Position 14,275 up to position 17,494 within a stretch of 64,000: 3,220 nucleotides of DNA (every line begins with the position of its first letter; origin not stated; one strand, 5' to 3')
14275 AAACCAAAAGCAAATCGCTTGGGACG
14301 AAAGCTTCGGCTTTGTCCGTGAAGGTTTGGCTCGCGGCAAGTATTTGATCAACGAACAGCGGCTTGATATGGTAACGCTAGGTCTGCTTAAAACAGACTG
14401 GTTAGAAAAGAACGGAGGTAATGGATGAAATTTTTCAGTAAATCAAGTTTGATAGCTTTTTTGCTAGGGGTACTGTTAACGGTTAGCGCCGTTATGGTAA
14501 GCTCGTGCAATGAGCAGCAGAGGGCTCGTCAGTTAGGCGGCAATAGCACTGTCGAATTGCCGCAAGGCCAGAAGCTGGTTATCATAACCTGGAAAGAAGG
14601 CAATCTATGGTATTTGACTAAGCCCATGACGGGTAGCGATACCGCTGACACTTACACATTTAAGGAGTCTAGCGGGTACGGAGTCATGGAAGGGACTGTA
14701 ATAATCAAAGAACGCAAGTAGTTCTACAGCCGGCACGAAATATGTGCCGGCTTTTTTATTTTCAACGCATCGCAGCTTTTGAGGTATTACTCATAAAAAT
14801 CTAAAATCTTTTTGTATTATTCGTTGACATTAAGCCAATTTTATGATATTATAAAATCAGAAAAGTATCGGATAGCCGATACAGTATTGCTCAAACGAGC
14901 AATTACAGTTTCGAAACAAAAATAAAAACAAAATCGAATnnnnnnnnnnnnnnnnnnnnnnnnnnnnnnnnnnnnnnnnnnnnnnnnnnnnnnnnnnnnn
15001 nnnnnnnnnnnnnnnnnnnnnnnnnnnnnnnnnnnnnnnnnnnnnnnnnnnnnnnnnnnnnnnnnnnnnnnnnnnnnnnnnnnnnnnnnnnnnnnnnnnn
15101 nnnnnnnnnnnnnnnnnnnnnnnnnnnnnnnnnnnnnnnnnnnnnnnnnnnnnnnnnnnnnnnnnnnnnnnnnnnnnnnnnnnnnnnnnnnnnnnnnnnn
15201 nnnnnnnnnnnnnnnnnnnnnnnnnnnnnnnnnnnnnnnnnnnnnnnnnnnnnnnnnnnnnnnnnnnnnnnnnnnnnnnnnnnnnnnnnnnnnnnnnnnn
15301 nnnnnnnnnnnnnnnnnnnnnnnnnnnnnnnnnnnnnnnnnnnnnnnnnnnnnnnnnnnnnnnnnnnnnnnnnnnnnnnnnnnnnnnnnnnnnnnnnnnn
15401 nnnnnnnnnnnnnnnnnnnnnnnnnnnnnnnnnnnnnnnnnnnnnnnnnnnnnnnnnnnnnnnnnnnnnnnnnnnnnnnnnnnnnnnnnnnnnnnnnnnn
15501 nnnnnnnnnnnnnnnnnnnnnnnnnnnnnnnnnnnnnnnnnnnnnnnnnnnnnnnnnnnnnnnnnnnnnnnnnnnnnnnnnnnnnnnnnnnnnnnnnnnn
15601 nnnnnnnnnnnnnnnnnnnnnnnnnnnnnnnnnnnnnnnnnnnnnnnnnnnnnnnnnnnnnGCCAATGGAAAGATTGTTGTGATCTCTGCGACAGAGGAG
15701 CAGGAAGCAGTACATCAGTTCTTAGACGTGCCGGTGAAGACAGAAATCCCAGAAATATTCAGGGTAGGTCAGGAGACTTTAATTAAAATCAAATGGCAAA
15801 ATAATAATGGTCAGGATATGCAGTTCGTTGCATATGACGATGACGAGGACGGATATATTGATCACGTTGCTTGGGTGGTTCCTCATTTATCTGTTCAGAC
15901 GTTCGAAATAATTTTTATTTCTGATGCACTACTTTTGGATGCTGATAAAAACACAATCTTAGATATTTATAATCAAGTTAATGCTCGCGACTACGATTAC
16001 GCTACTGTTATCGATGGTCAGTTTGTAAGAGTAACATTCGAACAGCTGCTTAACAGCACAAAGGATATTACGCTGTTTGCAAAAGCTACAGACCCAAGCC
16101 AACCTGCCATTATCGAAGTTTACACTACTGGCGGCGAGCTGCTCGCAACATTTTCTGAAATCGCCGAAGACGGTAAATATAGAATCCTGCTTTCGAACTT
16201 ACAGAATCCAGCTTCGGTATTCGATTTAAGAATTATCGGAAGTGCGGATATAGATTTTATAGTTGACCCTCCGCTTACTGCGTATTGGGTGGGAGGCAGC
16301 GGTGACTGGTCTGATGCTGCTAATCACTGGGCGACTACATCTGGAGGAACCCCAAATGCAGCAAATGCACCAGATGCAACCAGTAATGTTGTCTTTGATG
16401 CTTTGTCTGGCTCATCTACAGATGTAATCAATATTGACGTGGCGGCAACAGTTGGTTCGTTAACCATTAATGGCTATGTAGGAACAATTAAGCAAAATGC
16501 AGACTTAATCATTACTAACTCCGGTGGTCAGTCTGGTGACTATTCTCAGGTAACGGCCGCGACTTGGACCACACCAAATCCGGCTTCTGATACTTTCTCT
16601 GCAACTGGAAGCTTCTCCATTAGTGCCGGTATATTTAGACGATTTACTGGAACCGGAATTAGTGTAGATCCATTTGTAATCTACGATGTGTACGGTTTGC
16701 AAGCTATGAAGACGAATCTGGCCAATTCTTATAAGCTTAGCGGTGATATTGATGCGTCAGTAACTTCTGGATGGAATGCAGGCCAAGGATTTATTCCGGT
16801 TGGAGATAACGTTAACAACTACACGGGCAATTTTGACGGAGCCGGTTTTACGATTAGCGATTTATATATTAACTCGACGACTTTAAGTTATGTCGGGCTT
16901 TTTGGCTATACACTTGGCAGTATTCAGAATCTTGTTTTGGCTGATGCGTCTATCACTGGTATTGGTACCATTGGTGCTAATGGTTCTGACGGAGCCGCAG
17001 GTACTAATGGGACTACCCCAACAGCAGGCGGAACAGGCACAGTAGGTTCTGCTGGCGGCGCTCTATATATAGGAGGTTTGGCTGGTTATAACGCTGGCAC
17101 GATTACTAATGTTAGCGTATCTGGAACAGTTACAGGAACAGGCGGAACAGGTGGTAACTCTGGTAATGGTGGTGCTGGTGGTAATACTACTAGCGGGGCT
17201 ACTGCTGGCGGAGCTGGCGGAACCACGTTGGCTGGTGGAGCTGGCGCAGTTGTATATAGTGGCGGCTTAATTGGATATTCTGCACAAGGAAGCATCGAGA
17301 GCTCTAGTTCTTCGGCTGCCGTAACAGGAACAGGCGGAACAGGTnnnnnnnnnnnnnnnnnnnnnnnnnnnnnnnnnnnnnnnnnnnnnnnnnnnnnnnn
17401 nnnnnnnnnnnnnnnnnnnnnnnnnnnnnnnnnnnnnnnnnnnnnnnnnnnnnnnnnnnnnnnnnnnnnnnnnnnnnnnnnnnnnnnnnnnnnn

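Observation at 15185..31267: A 5,360-aa giant surface protein with a composite GLUG-repeat / FN3 / C-terminal-repeat architecture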

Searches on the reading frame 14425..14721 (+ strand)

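Call 14: search_protein_families(library=pfam, proteins=[window:14425-14721:+], max_evalue=0.001)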
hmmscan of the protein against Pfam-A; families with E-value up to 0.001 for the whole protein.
window:14425-14721:+ (98 aa): 0 families

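Call 86: search_protein_families(library=pfam, proteins=[window:14425-14721:+], max_evalue=1)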
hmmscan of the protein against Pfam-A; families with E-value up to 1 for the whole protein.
window:14425-14721:+ (98 aa): 1 family
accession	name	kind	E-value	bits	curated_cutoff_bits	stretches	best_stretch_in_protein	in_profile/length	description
PF18698.7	HisK_sensor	-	0.13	13.1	27.3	1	18-73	9-64/126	Histidine kinase sensor domain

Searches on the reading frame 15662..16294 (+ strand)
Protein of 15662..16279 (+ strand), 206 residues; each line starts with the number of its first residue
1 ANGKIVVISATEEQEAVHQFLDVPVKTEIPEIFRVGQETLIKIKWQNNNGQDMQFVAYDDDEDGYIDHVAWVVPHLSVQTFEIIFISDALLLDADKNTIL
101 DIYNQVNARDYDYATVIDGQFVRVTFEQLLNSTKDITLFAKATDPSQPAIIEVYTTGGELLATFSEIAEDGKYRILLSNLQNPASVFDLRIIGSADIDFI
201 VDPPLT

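Call 49: search_solved_structures(query=A7, max_evalue=10)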
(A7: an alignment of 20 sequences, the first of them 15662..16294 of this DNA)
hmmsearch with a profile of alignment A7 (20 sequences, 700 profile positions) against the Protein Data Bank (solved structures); distinct sequences matched with E-value up to 10: 5.
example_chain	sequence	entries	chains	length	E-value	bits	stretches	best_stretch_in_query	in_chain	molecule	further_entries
29vf_O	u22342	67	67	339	0.47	12.5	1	73-141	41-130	TATA-box-binding protein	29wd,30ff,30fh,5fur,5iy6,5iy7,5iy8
6hiv_BK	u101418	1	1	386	1.4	10.9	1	148-206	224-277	mL77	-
2l2e_A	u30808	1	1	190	1.7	10.7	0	299-315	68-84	Calcium-binding protein NCS-1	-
2r2i_A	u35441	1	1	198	2.1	10.4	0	298-317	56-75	Guanylyl cyclase-activating protein 1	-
1jba_A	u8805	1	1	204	2.2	10.3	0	299-317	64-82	PROTEIN (GUANYLATE CYCLASE ACTIVATING PROTEIN 2)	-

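Call 50: search_protein_families(library=pfam, proteins=[window:15662-16279:+], max_evalue=10)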
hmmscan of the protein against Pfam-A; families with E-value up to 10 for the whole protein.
window:15662-16279:+ (206 aa): 3 families
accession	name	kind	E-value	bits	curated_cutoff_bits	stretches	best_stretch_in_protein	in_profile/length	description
PF11910.14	NdhO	-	0.053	14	25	1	119-163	4-41/66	Cyanobacterial and plant NDH-1 subunit O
PF17936.7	Big_6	-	0.083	13.6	27.6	1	149-188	25-63/83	Bacterial Ig domain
PF23008.3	FN3_Tor_3rd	-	0.12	12.8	30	1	51-108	5-63/92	Tyrosine-protein kinase receptor torso, third FN3 domain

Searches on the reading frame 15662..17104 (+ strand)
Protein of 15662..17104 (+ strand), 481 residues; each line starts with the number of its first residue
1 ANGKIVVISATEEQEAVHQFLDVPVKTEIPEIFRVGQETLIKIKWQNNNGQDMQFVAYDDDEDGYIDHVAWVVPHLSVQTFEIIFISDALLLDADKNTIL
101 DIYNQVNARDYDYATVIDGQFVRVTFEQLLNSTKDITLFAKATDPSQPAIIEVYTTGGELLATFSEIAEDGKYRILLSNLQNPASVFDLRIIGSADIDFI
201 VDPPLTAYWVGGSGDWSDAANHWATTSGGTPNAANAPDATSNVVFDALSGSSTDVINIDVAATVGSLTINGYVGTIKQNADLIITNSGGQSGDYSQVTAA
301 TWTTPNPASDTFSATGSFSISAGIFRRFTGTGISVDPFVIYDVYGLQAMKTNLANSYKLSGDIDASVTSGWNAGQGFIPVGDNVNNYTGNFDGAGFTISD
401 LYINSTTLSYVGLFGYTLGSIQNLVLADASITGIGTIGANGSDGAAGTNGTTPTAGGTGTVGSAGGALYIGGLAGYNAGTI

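Call 16: find_homologous_proteins(query=window:15662-17104:+)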
Query window:15662-17104:+ (481 aa): 124 proteins with E <= 0.001 among 8000 candidates; the best 120 are listed.
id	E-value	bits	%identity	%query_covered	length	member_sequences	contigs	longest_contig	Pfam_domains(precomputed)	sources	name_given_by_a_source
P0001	2.3e-236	803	75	100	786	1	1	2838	-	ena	-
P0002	6.1e-170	584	57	99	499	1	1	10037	-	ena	-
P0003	8.5e-168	577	57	100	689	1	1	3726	PF07581.18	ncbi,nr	ncbi:MAG: hypothetical protein MUD10_05375, partial [Candidatus Pacebacteria bacterium]|nr:hypotheti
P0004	1.6e-134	468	62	76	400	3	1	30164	-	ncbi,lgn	-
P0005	7.5e-128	446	59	74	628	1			-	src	-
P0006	2.2e-126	441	61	69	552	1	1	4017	-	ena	-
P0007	1.3e-121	425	60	68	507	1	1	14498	-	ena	-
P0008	6.1e-89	317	54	58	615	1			-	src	-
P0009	2.6e-78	282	67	40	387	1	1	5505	-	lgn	-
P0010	3.5e-69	252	58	43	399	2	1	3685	-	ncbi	-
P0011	1.1e-64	237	71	33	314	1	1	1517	-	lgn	-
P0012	7.6e-59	218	44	66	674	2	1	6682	-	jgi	-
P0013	1.0e-50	191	50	42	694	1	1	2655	PF07603.18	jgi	jgi:hypothetical protein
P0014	1.2e-46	178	48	43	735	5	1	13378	PF09603.16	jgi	jgi:uncharacterized protein (TIGR02145 family)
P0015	2.4e-45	174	49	42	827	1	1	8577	PF09603.16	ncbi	ncbi:MAG: FISUMP domain-containing protein, partial [Minisyncoccia bacterium]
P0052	4.1e-15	74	40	36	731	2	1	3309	PF05860.20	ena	-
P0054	1.3e-14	72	41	30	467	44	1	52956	PF05860.20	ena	-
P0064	3.0e-12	65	44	27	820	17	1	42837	PF05860.20,PF07581.18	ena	-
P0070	9.6e-12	63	40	24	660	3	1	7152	PF05860.20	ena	-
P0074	4.9e-11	61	47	19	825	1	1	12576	PF05860.20,PF07581.18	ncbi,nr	ncbi:MAG: filamentous hemagglutinin N-terminal domain-containing protein [Gallionella sp.]|nr:filame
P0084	3.3e-9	54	51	18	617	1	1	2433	PF05860.20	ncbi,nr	ncbi:MAG: filamentous hemagglutinin N-terminal domain-containing protein, partial [Gammaproteobacter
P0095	1.1e-7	50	44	28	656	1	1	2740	PF13018.12,PF05860.20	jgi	-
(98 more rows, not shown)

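Call 54: find_related_loci(query=window:15662-17104:+, collection=genome_contigs, flank=10000)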
Query window:15662-17104:+ (481 aa) in genome_contigs; peptide patterns used: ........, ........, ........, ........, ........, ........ (x = any residue, [..] = any of these).
476 stretches matched a pattern; 351 encode a relative of the query (tblastn E <= 1e-3); the best 80 are kept; 78 distinct loci.
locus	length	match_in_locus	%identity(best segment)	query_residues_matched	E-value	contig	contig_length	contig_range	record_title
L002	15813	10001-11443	77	1-481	0e+0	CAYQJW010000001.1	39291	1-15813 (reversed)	MAG TPA_asm: uncultured Candidatus Saccharibacteria bacterium isolate SRP286056_co1_433 genome assembly, contig: NODE_10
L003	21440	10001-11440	76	2-481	0e+0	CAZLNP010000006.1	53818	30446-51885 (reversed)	MAG TPA_asm: uncultured Candidatus Saccharibacteria bacterium isolate SRP286056_co2_291 genome assembly, contig: NODE_65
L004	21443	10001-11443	76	1-481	0e+0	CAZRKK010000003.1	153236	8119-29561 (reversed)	MAG TPA_asm: uncultured Candidatus Saccharibacteria bacterium isolate SRP170004_co1_269 genome assembly, contig: NODE_93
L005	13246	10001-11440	75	2-481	0e+0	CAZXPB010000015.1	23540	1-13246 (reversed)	MAG TPA_asm: uncultured Candidatus Saccharibacteria bacterium isolate SRP278252_co1_286 genome assembly, contig: NODE_35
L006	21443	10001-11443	71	1-481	0e+0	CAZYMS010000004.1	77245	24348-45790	MAG TPA_asm: uncultured Candidatus Saccharibacteria bacterium isolate SRP296810_co1_257 genome assembly, contig: NODE_27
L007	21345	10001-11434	72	3-481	0e+0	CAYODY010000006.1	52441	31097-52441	MAG TPA_asm: uncultured Candidatus Saccharibacteria bacterium isolate SRP286056_co2_146 genome assembly, contig: NODE_70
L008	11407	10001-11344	73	2-449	0e+0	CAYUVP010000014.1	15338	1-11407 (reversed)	MAG TPA_asm: uncultured Candidatus Peribacteria bacterium isolate SRP286056_co3_501 genome assembly, contig: NODE_4018_l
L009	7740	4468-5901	70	2-481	0e+0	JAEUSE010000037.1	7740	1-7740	MAG: Candidatus Doudnabacteria bacterium isolate new MAG-295 NODE_37_length_7740_cov_3.054809, whole genome shotgun sequ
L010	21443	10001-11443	63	1-481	0e+0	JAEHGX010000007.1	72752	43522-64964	Candidatus Falkowbacteria bacterium S5_I03 S5_I03__7, whole genome shotgun sequence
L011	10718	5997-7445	62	2-481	0e+0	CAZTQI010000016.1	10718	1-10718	MAG TPA_asm: uncultured Candidatus Saccharibacteria bacterium isolate SRP272421_co1_226 genome assembly, contig: NODE_20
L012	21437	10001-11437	65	2-480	0e+0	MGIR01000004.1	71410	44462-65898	MAG: Candidatus Wolfebacteria bacterium RIFCSPLOWO2_01_FULL_45_19 rifcsplowo2_01_scaffold_1670, whole genome shotgun seq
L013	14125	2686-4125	62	2-481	0e+0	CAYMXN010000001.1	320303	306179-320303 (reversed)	MAG TPA_asm: uncultured Candidatus Saccharibacteria bacterium isolate SRP292972_co3_20 genome assembly, contig: NODE_39_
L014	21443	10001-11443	62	1-481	0e+0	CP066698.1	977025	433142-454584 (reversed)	MAG: Candidatus Falkowbacteria bacterium isolate NC_groundwater_1683_Pr3_B-0.1um_40_26 chromosome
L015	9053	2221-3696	59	1-481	0e+0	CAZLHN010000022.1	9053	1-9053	MAG TPA_asm: uncultured Candidatus Saccharibacteria bacterium isolate binchicken_co54_336 genome assembly, contig: NODE_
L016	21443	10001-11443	61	1-481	0e+0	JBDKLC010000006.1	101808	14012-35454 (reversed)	MAG: Candidatus Parcubacteria bacterium isolate hopbrook_2019_sw_WHONDRS-S19S_0012_B_bin.20 scaffold_847478, whole genom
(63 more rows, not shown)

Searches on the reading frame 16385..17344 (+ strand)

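Call 7: search_protein_families(library=pfam, proteins=[window:16385-17344:+], max_evalue=10)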
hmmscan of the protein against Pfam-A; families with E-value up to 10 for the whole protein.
window:16385-17344:+ (320 aa): 1 family
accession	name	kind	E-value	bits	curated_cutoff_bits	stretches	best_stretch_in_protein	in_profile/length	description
PF07581.17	Glug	-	6.3e-07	29.8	20.5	2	225-250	1-28/28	The GLUG motif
